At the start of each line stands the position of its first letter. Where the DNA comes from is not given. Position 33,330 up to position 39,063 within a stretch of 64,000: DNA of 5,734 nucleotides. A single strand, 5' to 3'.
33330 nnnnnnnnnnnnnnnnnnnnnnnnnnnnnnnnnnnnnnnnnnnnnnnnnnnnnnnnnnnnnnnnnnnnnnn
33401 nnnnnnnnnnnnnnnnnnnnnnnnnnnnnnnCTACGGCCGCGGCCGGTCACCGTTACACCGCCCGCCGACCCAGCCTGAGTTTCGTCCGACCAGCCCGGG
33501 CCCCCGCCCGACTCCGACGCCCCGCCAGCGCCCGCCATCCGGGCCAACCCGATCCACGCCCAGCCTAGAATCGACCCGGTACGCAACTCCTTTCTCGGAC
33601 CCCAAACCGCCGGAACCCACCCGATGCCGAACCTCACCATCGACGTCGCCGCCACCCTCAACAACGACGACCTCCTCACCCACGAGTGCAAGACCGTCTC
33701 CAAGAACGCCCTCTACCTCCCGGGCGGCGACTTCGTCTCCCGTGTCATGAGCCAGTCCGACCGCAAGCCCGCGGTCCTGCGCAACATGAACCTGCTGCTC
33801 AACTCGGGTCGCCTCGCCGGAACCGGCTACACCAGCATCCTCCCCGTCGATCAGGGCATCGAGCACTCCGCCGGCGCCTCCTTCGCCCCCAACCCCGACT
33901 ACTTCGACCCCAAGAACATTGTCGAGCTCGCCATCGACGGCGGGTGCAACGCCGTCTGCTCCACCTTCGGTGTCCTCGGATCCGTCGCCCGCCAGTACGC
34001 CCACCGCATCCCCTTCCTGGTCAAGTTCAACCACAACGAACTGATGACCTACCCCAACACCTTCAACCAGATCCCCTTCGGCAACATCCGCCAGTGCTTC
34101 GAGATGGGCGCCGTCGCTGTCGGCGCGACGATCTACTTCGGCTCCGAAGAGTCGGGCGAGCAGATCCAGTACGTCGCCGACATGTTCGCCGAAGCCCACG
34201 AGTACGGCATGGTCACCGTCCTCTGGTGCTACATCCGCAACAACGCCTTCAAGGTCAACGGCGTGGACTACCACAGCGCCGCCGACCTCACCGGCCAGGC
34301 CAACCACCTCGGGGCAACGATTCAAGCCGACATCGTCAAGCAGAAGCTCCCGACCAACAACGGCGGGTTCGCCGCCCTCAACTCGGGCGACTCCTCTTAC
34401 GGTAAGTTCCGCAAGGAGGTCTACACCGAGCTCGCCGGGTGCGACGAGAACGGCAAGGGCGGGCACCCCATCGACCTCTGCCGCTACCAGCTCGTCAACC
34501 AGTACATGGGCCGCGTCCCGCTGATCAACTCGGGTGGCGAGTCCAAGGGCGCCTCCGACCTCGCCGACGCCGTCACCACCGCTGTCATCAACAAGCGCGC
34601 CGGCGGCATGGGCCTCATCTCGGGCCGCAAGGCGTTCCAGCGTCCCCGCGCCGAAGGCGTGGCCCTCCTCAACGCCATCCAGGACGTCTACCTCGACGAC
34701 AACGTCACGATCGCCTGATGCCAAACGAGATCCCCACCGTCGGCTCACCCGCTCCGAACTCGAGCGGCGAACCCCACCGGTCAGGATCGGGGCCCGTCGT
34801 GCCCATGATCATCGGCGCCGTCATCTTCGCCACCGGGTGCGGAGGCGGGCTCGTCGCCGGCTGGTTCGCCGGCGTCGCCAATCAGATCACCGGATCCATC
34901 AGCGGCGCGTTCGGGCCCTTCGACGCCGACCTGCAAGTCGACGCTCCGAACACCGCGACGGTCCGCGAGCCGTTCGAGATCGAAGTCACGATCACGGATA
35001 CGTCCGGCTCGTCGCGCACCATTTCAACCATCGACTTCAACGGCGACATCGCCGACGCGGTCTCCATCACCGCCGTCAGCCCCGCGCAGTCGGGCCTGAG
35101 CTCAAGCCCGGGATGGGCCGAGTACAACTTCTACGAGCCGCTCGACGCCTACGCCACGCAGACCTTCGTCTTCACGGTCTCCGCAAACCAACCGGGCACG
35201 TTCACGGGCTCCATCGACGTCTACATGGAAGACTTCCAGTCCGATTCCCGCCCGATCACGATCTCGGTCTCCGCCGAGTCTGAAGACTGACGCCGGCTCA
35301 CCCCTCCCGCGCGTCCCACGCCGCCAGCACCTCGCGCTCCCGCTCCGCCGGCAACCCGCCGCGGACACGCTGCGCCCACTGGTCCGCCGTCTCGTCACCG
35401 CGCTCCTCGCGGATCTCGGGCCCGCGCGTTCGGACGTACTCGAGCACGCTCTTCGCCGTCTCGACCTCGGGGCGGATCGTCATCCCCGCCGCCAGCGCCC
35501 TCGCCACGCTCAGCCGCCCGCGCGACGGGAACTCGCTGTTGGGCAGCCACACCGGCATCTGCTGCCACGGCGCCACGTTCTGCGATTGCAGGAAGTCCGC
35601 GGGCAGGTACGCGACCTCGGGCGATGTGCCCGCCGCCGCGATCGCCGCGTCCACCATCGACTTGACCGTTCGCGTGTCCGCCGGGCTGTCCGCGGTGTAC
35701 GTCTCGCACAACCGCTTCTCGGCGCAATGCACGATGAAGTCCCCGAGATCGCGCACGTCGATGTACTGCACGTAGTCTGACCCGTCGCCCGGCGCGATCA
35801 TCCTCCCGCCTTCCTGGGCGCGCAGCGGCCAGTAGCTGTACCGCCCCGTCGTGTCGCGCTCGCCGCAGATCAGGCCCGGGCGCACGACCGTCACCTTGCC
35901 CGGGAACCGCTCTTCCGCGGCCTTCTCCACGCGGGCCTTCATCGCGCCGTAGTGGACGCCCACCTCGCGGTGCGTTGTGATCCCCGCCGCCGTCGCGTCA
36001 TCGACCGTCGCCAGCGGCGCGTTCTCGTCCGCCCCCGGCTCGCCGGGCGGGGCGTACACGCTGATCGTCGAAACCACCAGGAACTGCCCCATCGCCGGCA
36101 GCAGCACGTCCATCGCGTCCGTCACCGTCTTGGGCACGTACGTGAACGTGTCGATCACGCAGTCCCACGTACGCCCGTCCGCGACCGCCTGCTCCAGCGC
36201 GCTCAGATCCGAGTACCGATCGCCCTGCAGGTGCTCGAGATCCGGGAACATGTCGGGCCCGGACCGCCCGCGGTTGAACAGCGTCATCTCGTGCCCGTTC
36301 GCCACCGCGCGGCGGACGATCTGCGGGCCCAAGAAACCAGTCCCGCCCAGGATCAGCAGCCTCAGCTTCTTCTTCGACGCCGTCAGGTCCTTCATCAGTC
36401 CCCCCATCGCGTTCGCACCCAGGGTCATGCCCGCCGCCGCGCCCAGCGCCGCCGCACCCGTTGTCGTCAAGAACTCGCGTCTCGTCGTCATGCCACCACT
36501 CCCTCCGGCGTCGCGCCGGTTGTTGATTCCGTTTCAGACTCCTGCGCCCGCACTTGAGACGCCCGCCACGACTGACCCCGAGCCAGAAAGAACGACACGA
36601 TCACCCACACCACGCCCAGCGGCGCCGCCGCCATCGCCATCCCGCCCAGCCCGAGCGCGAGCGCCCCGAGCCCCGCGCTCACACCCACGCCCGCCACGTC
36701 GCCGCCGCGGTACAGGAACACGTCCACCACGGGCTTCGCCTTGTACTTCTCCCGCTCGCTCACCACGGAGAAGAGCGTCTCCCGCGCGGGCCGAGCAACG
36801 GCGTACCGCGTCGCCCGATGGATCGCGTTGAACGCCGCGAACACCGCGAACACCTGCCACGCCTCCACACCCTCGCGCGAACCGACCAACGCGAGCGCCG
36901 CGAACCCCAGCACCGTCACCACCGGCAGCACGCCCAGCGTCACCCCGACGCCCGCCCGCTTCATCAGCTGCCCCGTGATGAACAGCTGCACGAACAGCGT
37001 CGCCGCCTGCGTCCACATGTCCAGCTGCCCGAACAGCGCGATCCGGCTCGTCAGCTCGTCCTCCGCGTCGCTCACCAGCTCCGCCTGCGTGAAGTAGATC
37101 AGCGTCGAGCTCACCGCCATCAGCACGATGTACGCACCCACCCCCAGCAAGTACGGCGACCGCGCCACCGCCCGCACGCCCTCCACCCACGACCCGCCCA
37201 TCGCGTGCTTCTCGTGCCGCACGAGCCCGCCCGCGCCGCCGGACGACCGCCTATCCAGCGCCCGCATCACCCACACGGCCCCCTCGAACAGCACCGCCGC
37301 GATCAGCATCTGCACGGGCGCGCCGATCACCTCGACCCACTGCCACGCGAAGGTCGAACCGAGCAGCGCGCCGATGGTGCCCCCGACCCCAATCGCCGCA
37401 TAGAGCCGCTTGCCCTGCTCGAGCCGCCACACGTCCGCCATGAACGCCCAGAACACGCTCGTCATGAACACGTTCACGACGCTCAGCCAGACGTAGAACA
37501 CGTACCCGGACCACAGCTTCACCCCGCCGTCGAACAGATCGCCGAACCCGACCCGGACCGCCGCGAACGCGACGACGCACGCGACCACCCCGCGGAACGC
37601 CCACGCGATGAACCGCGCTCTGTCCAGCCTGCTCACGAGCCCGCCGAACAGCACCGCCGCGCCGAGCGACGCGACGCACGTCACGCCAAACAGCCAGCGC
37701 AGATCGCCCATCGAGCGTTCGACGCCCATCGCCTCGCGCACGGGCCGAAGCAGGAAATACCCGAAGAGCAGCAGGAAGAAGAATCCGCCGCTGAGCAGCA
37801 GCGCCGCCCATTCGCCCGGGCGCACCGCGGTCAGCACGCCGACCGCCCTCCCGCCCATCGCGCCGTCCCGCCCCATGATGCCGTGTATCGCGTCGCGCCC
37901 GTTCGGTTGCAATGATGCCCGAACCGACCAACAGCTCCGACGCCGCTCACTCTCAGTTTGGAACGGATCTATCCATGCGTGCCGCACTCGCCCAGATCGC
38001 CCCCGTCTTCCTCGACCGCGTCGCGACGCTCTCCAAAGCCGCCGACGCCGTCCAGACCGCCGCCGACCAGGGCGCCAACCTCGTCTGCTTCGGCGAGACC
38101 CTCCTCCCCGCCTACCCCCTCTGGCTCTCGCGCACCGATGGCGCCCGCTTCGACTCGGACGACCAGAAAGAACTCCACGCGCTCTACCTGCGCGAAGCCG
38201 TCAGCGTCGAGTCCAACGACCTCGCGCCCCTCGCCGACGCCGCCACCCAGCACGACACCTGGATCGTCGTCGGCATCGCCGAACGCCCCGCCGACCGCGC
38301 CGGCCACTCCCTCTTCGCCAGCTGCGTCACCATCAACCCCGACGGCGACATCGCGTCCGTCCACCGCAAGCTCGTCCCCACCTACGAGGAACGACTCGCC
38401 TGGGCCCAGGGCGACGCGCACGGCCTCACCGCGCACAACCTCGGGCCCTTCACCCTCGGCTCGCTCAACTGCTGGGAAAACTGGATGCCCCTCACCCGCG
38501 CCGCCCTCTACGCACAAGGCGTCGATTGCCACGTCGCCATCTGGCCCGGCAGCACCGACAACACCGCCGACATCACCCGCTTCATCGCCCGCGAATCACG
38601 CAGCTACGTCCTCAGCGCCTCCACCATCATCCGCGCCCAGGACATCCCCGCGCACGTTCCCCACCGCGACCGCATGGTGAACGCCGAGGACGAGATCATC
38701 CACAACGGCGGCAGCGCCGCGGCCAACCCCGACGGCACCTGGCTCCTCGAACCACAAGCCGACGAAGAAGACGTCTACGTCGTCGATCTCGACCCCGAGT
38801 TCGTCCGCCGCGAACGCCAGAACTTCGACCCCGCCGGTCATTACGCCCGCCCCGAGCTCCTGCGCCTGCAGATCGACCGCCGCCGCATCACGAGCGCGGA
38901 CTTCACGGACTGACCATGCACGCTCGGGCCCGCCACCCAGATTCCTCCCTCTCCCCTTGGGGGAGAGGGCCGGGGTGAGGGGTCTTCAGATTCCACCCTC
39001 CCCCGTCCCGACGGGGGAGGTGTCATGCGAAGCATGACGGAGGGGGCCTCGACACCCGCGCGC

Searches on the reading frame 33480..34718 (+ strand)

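Call 47: search_protein_families(library=pfam, max_evalue=0.00001, proteins=[window:33480-34718:+])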
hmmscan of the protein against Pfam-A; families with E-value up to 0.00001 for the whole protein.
window:33480-34718:+ (412 aa): 1 family
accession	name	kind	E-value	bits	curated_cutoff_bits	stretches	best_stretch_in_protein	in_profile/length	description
PF01791.15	DeoC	-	6.4e-58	196.5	23.8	1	118-388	1-229/229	DeoC/LacD family aldolase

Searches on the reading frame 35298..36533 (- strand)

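Call 47: search_protein_families(library=pfam, max_evalue=0.00001, proteins=[window:35298-36533:-])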
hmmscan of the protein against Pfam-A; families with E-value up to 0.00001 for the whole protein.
window:35298-36533:- (411 aa): 1 family
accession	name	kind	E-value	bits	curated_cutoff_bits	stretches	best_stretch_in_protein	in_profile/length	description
PF01370.27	Epimerase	-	1.6e-11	44.6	20.9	1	60-273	2-227/240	NAD dependent epimerase/dehydratase family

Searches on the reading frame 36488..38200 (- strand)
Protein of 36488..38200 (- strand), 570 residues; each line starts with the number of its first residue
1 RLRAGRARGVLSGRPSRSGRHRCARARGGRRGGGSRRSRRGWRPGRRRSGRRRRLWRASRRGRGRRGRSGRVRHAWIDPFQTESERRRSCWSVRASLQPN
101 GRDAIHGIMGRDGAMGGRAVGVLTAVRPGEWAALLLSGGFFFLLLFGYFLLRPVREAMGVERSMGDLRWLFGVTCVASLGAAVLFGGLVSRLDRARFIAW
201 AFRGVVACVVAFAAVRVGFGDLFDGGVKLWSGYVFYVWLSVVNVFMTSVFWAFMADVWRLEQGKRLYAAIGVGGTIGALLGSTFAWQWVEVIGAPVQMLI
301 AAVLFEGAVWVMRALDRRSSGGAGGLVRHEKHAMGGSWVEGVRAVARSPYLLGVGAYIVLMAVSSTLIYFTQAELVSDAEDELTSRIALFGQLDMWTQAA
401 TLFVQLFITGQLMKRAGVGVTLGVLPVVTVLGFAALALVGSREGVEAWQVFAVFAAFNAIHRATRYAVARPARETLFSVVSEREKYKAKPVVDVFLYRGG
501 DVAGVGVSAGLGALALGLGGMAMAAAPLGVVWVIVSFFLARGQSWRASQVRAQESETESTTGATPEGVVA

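Call 47: search_protein_families(library=pfam, max_evalue=0.00001, proteins=[window:36488-38200:-])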
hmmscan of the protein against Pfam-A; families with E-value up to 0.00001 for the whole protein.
window:36488-38200:- (570 aa): 1 family
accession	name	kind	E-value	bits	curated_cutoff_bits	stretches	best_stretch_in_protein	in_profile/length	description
PF03219.20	TLC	-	7.1e-08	32.1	21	1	227-535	143-476/491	TLC ATP/ADP transporter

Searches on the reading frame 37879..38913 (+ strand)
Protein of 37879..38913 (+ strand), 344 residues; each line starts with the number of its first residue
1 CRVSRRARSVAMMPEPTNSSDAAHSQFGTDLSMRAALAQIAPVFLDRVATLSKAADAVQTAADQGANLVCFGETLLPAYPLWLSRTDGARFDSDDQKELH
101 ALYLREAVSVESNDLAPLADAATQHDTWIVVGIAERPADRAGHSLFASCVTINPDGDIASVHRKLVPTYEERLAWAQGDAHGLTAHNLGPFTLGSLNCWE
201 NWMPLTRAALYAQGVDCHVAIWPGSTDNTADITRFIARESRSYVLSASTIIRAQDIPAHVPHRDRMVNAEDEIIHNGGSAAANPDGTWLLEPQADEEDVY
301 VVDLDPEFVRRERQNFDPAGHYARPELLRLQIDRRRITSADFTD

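Call 47: search_protein_families(library=pfam, max_evalue=0.00001, proteins=[window:37879-38913:+])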
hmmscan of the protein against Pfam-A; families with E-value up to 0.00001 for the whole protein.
window:37879-38913:+ (344 aa): 1 family
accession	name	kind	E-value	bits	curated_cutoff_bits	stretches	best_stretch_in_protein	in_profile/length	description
PF00795.27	CN_hydrolase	-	1.4e-36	126.6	23.2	1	34-311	1-253/256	Carbon-nitrogen hydrolase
